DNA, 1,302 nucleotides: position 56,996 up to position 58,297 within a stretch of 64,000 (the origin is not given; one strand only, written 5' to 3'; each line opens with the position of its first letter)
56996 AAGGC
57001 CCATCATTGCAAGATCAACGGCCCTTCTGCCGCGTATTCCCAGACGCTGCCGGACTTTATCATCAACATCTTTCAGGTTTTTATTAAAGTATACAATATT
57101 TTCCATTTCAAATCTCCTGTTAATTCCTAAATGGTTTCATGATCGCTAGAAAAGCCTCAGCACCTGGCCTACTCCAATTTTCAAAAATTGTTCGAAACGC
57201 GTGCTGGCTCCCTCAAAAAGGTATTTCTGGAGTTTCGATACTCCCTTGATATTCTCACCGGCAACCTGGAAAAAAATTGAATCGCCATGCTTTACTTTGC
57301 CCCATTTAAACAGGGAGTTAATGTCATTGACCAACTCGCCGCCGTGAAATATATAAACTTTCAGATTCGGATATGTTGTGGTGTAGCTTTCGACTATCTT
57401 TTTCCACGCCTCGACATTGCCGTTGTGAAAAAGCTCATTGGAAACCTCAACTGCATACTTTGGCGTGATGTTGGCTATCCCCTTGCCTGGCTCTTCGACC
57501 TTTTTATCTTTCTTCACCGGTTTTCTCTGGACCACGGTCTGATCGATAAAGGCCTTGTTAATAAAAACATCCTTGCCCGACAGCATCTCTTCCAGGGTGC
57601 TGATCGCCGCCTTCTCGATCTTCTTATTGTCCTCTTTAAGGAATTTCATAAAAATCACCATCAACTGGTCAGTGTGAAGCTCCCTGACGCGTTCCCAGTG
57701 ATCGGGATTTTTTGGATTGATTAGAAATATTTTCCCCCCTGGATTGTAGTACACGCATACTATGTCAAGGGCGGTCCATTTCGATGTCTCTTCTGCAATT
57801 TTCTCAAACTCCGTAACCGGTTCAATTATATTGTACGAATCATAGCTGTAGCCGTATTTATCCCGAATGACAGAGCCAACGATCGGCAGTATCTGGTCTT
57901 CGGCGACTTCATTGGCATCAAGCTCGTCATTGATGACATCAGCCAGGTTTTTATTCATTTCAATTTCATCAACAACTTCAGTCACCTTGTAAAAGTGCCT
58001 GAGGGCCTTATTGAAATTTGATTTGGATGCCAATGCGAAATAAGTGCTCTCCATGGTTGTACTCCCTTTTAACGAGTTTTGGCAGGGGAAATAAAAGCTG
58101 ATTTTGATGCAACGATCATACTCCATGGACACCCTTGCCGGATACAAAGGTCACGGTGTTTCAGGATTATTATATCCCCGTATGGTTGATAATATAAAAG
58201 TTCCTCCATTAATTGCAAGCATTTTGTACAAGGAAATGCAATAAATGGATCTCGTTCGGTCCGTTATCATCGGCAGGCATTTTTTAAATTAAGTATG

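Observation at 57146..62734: Run of four low-GC genes of unknown function including a VWA-TM-FHA-like membrane protein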

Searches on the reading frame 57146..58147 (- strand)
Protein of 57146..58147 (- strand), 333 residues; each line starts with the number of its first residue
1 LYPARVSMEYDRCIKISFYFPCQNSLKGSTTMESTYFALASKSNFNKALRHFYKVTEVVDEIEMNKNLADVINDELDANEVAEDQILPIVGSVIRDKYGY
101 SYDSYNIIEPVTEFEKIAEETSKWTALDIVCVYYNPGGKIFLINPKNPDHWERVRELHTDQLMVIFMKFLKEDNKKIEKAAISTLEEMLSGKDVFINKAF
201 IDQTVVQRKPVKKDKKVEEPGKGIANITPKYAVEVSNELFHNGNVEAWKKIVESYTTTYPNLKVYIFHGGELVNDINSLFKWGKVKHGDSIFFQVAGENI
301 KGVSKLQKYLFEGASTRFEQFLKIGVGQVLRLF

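Call 3: search_protein_families(library=pfam, proteins=[window:57146-58147:-], max_evalue=1)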
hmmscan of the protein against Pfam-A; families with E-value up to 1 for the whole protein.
window:57146-58147:- (333 aa): 0 families

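Call 4: search_protein_families(library=ncbifam, proteins=[window:57146-58147:-], max_evalue=1)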
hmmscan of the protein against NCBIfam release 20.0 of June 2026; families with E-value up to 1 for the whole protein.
window:57146-58147:- (333 aa): 1 family
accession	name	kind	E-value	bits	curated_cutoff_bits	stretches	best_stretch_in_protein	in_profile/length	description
NF053779.1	BT3442_fam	equivalog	0.013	14.2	940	1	246-270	476-500/563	BT3442 family protein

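Call 15: find_homologous_proteins(query=window:57146-58054:-, max_evalue=0.001)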
Query window:57146-58054:- (302 aa): 3199 proteins with E <= 0.001 among 3863 candidates; the best 120 are listed.
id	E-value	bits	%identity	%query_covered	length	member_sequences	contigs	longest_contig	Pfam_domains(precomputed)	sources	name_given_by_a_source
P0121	5.4e-184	628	91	100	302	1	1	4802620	PF27497.1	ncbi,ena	-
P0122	3.9e-182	622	91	100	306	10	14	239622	PF27497.1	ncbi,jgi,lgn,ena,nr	ncbi:MAG TPA: hypothetical protein PKN50_10900 [Spirochaetota bacterium]|nr:hypothetical protein [Sp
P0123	7.8e-182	621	89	100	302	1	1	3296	PF27497.1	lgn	-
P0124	1.0e-179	614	88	100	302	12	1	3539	PF27497.1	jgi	jgi:hypothetical protein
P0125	1.6e-179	613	90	100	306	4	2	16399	PF27497.1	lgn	-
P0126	9.9e-179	611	89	100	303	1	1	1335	PF27497.1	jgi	-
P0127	1.9e-178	610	88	100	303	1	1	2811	PF27497.1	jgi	-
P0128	2.8e-175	599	87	100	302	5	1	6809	PF27497.1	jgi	jgi:hypothetical protein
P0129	4.9e-175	599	87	100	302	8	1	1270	PF27497.1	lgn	-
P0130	6.7e-174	595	86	100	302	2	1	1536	PF27497.1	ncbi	-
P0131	6.6e-173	592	86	100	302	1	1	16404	PF27497.1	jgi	jgi:hypothetical protein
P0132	9.3e-172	588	86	100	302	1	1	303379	PF27497.1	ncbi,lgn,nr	ncbi:MAG: hypothetical protein JW807_02650 [Spirochaetes bacterium]|nr:hypothetical protein [Spiroch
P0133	4.0e-171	586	86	100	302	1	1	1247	PF27497.1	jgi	jgi:hypothetical protein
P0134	3.3e-170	583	84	100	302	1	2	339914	PF27497.1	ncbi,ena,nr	ncbi:MAG: hypothetical protein E4G96_03550 [Chrysiogenales bacterium]|nr:MAG: hypothetical protein E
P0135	9.3e-170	581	84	100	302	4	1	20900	PF27497.1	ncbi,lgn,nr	ncbi:MAG: hypothetical protein JXA07_06875 [Spirochaetes bacterium]|nr:hypothetical protein [Spiroch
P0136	2.7e-165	567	81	100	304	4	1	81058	PF27497.1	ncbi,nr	ncbi:MAG: hypothetical protein A2W19_08290 [Spirochaetes bacterium RBG_16_49_21]|nr:MAG: hypothetica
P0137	8.3e-165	565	82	100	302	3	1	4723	PF27497.1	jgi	jgi:hypothetical protein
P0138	1.1e-163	561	82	100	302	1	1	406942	PF27497.1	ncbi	-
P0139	1.4e-163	561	82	100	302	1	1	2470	PF27497.1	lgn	-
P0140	4.7e-163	559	81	100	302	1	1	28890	PF27497.1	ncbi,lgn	-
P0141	1.4e-155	535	77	100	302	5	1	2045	PF27497.1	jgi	jgi:hypothetical protein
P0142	1.4e-154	531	76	100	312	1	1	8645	PF27497.1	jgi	jgi:hypothetical protein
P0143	3.2e-154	530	77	100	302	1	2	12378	PF27497.1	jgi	jgi:hypothetical protein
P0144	7.8e-152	522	76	100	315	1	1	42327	PF27497.1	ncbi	-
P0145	9.9e-151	519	73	100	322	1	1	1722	PF27497.1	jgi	jgi:3-methyladenine DNA glycosylase AlkD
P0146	1.5e-149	515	72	100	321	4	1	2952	PF27497.1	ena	-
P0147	4.5e-144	497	69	100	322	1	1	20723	PF27497.1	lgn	-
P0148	7.5e-144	496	73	98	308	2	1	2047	PF27497.1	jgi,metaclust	metaclust:\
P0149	2.3e-142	491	68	100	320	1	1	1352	PF27497.1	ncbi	-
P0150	2.9e-141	488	73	100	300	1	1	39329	PF27497.1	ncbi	-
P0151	5.0e-141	487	72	100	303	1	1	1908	PF27497.1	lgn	-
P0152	1.1e-140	486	68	100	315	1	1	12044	PF27497.1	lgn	-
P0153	1.8e-139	482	88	80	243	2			PF27497.1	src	-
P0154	4.3e-139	481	71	100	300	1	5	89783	PF27497.1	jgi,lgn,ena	-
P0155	9.8e-139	479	71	100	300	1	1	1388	PF27497.1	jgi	-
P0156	6.6e-138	477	72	100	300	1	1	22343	PF27497.1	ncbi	-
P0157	1.3e-137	476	71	100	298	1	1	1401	PF27497.1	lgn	-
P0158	1.1e-136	473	71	100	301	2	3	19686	PF27497.1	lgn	-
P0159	1.2e-136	473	71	100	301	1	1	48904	PF27497.1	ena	-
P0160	2.4e-136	472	70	100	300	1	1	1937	PF27497.1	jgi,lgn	jgi:hypothetical protein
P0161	9.1e-136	470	70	100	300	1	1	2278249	PF27497.1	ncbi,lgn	-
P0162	2.5e-135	468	67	100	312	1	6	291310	PF27497.1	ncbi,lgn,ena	-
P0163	3.3e-135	468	69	100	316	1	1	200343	PF27497.1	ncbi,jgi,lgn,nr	ncbi:MAG: hypothetical protein MUD12_03185 [Spirochaetes bacterium]|jgi:hypothetical protein|nr:hypo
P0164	3.6e-135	468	67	100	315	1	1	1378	PF27497.1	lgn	-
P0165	1.1e-134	466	69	100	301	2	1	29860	PF27497.1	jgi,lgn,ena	-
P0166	1.7e-134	466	69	100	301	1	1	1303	PF27497.1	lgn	-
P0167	2.8e-134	465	70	100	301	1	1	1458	PF27497.1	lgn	-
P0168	3.7e-134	464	68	100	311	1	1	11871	PF27497.1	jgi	jgi:hypothetical protein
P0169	5.5e-134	464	69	100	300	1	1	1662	PF27497.1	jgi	jgi:hypothetical protein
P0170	6.1e-134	464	70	100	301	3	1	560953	PF27497.1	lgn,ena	-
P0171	7.0e-134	464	67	100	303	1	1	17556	PF27497.1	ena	-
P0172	7.3e-134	464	69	100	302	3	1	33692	PF27497.1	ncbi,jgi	jgi:hypothetical protein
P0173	1.2e-133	463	69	100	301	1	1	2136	PF27497.1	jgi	-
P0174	2.0e-133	462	64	100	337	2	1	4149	PF27497.1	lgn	-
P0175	3.7e-133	461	67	100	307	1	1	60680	PF27497.1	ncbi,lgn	-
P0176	4.2e-133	461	66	100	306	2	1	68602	PF27497.1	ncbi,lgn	-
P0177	4.4e-133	461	68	100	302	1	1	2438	PF27497.1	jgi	jgi:hypothetical protein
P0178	7.8e-133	460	68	100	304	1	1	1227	PF27497.1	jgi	jgi:hypothetical protein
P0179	8.0e-133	460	67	100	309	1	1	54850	PF27497.1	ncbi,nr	ncbi:MAG: hypothetical protein JXA20_08840 [Spirochaetes bacterium]|nr:hypothetical protein [Spiroch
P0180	1.0e-132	460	67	100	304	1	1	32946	PF27497.1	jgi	-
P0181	1.1e-132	460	69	100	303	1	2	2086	PF27497.1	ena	-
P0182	2.4e-132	459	67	100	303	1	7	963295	PF27497.1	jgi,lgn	jgi:hypothetical protein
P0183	3.7e-132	458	68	100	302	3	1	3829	PF27497.1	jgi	jgi:hypothetical protein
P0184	5.8e-132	457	66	100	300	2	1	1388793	PF27497.1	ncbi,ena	-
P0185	7.9e-132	457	68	100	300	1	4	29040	PF27497.1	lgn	-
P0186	1.3e-131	456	67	100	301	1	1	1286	PF27497.1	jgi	jgi:hypothetical protein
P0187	1.5e-131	456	68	100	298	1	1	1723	PF27497.1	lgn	-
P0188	1.6e-131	456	67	100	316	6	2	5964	PF27497.1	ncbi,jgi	jgi:hypothetical protein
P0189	2.0e-131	456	68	100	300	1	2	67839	PF27497.1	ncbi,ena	-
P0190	3.9e-131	455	68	100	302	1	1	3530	PF27497.1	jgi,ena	-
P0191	7.6e-131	454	68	100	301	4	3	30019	PF27497.1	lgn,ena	-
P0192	7.9e-131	454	68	100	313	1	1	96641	PF27497.1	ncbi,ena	-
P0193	8.3e-131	453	68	100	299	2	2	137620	PF27497.1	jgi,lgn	-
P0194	1.0e-130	453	68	100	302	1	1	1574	PF27497.1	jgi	jgi:hypothetical protein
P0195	1.8e-130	452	67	100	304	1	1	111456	PF27497.1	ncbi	-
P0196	3.6e-130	451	66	100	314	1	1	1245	PF27497.1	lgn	-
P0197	5.0e-130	451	63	100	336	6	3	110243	PF27497.1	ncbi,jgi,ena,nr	ncbi:MAG: hypothetical protein KBA61_06235 [Spirochaetes bacterium]|nr:hypothetical protein [Spiroch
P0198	2.5e-129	449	68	100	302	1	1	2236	PF27497.1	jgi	jgi:hypothetical protein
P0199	7.0e-129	447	68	100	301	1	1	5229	PF27497.1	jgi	jgi:hypothetical protein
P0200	7.4e-129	447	66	100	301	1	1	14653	PF27497.1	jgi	jgi:hypothetical protein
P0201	7.7e-129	447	68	100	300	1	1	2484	PF27497.1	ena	-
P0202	9.7e-129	447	67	100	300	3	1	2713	PF27497.1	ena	-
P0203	2.1e-128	446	66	100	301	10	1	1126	PF27497.1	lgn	-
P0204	2.3e-128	445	67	100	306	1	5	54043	PF27497.1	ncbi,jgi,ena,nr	ncbi:MAG TPA: hypothetical protein PK544_00720 [Spirochaetota bacterium]|nr:hypothetical protein [Sp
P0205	2.4e-128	445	67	100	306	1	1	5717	PF27497.1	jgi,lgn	-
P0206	2.7e-128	445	65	100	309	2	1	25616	PF27497.1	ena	-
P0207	4.2e-128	445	67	100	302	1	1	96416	PF27497.1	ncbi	-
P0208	5.4e-128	444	66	100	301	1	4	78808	PF27497.1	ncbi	-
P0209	6.5e-128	444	67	100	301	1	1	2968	PF27497.1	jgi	jgi:hypothetical protein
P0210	1.0e-127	443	66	100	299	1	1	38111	PF27497.1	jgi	-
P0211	1.2e-127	443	65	100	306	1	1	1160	PF27497.1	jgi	jgi:hypothetical protein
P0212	2.6e-127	442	66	100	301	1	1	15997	PF27497.1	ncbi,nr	ncbi:MAG: hypothetical protein GY754_42085 [bacterium]|nr:hypothetical protein [bacterium]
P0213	2.9e-127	442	65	100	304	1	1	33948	PF27497.1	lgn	-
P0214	3.2e-127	442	65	100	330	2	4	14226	PF27497.1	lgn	-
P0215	3.3e-127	442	66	100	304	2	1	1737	PF27497.1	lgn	-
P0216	4.6e-127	441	66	100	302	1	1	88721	PF27497.1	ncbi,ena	-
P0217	5.7e-127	441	65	100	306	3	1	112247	PF27497.1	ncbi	-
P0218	6.3e-127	441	65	100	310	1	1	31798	PF27497.1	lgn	-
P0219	7.3e-127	441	65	100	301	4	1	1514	PF27497.1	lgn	-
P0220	8.3e-127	440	66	100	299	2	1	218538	PF27497.1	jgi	-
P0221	1.4e-126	440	65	100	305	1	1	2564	PF27497.1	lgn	-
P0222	1.5e-126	439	65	100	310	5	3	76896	PF27497.1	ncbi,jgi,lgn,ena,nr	ncbi:MAG TPA: hypothetical protein PK200_16370 [Spirochaetota bacterium]|nr:hypothetical protein [Sp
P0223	2.1e-126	439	66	100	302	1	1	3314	PF27497.1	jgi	jgi:hypothetical protein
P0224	2.7e-126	439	65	100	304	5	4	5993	PF27497.1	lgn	-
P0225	2.7e-126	439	66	100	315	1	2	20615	PF27497.1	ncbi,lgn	-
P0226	4.2e-126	438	66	100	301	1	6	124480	PF27497.1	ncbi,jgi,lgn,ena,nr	ncbi:MAG TPA: hypothetical protein PK926_11310 [Spirochaetota bacterium]|nr:hypothetical protein [Sp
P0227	4.9e-126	438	66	100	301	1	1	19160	PF27497.1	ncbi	-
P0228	5.9e-126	438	65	100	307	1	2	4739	PF27497.1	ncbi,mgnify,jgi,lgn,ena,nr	ncbi:MAG TPA: hypothetical protein ENN21_05540 [Spirochaetes bacterium]|mgnify:CR=1 FL=1|nr:hypothet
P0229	6.3e-126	437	61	100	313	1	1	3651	PF27497.1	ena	-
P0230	6.8e-126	437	65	100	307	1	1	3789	PF27497.1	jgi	-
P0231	9.4e-126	437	65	100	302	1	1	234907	PF27497.1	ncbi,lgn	-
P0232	1.7e-125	436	65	100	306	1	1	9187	PF27497.1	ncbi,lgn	-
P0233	1.7e-125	436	65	100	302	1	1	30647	PF27497.1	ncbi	-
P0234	2.9e-125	435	65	100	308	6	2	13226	PF27497.1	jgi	-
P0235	3.8e-125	435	61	100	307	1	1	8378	PF27497.1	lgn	-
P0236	4.0e-125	435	66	100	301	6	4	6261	PF27497.1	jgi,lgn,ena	-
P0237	4.7e-125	435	64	100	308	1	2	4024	PF27497.1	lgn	-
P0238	5.3e-125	434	65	100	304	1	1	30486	PF27497.1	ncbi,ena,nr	ncbi:MAG: hypothetical protein FWG92_00375 [Leptospirales bacterium]|nr:hypothetical protein [Leptos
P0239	5.5e-125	434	63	100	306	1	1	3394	PF27497.1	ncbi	-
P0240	7.4e-125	434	66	100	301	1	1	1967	PF27497.1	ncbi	-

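Call 33: predict_structure(alignment_id=A2)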
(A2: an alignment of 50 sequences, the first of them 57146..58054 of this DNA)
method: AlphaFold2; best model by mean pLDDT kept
length: 302 residues; sequences in the alignment: 50
mean_pLDDT: 77.6   pTM: 0.54
mean pLDDT of the five models: 77.6, 76.1, 74.7, 74.0, 73.9
residues with pLDDT >= 90: 60; 70-90: 163; 50-70: 58; < 50: 21
segments of 3 or more residues with pLDDT < 50: 1-5, 180-193
pLDDT, mean of each block of 10 residues (from residue 1): 49 61 73 84 82 82 82 89 86 92 85 90 81 92 92 92 84 63 34 69 68 74 89 86 78 71 89 85 61 64 78
secondary structure, 60 per line:
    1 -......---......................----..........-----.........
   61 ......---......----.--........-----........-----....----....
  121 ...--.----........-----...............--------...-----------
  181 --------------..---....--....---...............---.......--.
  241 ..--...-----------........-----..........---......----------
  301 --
elements in order: H2-7 H11-32 H37-46 H52-66 E70-75 H83-90 E96-103 E109-112 H117-123 E131-138 H144-158 E200-203 H206-209 H213-227 E231-237 E240-242 E259-266 H272-281 H285-290

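Call 49: search_protein_families(library=padloc, proteins=[window:57146-58054:-], max_evalue=1)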
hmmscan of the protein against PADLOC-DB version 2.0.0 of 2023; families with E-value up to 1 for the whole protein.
window:57146-58054:- (302 aa): 0 families

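Call 80: fold_search(model_id=the predicted structure, library=pdb)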
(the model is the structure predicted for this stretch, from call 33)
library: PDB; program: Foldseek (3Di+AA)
matches with E <= 10: 352; with E <= 0.001: 0
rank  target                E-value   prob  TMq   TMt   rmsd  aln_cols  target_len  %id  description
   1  8zls_A                4.3e-02  0.21  0.17  0.11  20.3       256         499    9  Apo structure of BBE-like oxidative cyclase MaDS1 (released 2025-08-13)
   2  1ka5_MODEL_1_A        6.1e-02  0.98  0.22  0.64   3.6        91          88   18  Refined Solution Structure of Histidine Containing Phosphocarrier Protein from Staphyloccocus aureus (released 2003-06-03)
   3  3d2d_A                6.9e-02  0.14  0.16  0.11  20.0       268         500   11  Structure of berberine bridge enzyme in complex with (S)-reticuline (released 2008-10-28)
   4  1kkl_H                7.3e-02  0.97  0.21  0.58   4.1        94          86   15  L.casei HprK/P in complex with B.subtilis HPr (released 2002-08-28)
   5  9o5a_D                7.3e-02  0.18  0.18  0.04  18.6       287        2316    9  The KICSTOR-GATOR1 complex (released 2026-02-18)
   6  3le1_A                8.2e-02  0.93  0.21  0.56   4.4        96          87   14  Crystal structure of apoHPr monomer from Thermoanaerobacter tengcongensis (released 2010-12-15)
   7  3ihs_B                8.7e-02  0.98  0.21  0.62   3.4        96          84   16  Crystal Structure of a Phosphocarrier Protein HPr from Bacillus anthracis str. Ames (released 2009-08-11)
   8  1kkl_J                9.2e-02  0.85  0.20  0.52   5.0        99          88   11  L.casei HprK/P in complex with B.subtilis HPr (released 2002-08-28)
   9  9v6e_A                1.1e-01  0.20  0.19  0.07  18.4       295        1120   11  Cryo-EM structure of human full length KICSTOR complex (state 1) (released 2025-11-12)
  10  2hpr                  1.2e-01  0.95  0.21  0.59   4.4        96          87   14  HISTIDINE-CONTAINING PHOSPHOCARRIER PROTEIN HPR MUTANT WITH MET 51 REPLACED BY VAL AND SER 83 REPLACED BY CYS (M51V, S83 (released 1993-01-15)
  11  3ihs_A                1.4e-01  0.94  0.22  0.60   3.9        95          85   13  Crystal Structure of a Phosphocarrier Protein HPr from Bacillus anthracis str. Ames (released 2009-08-11)
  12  1ptf                  1.4e-01  0.85  0.20  0.53   5.1        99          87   11  THE 1.6 ANGSTROMS STRUCTURE OF HISTIDINE-CONTAINING PHOSPHOTRANSFER PROTEIN HPR FROM STREPTOCOCCUS FAECALIS (released 1994-01-31)
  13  1jem_MODEL_1_A        1.7e-01  0.75  0.18  0.49   6.9        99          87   14  NMR STRUCTURE OF HISTIDINE PHOSPHORYLATED FORM OF THE PHOSPHOCARRIER HISTIDINE CONTAINING PROTEIN FROM BACILLU (released 1997-07-23)
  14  1k1c_MODEL_1_A        1.8e-01  0.80  0.20  0.51   4.7        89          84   13  Solution Structure of Crh, the Bacillus subtilis Catabolite Repression HPr (released 2001-10-17)
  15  3le3_A                1.9e-01  0.80  0.21  0.55   4.2        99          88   15  Crystal structure of apoHPr monomer from Thermoanaerobacter tengcongensis (released 2010-12-15)
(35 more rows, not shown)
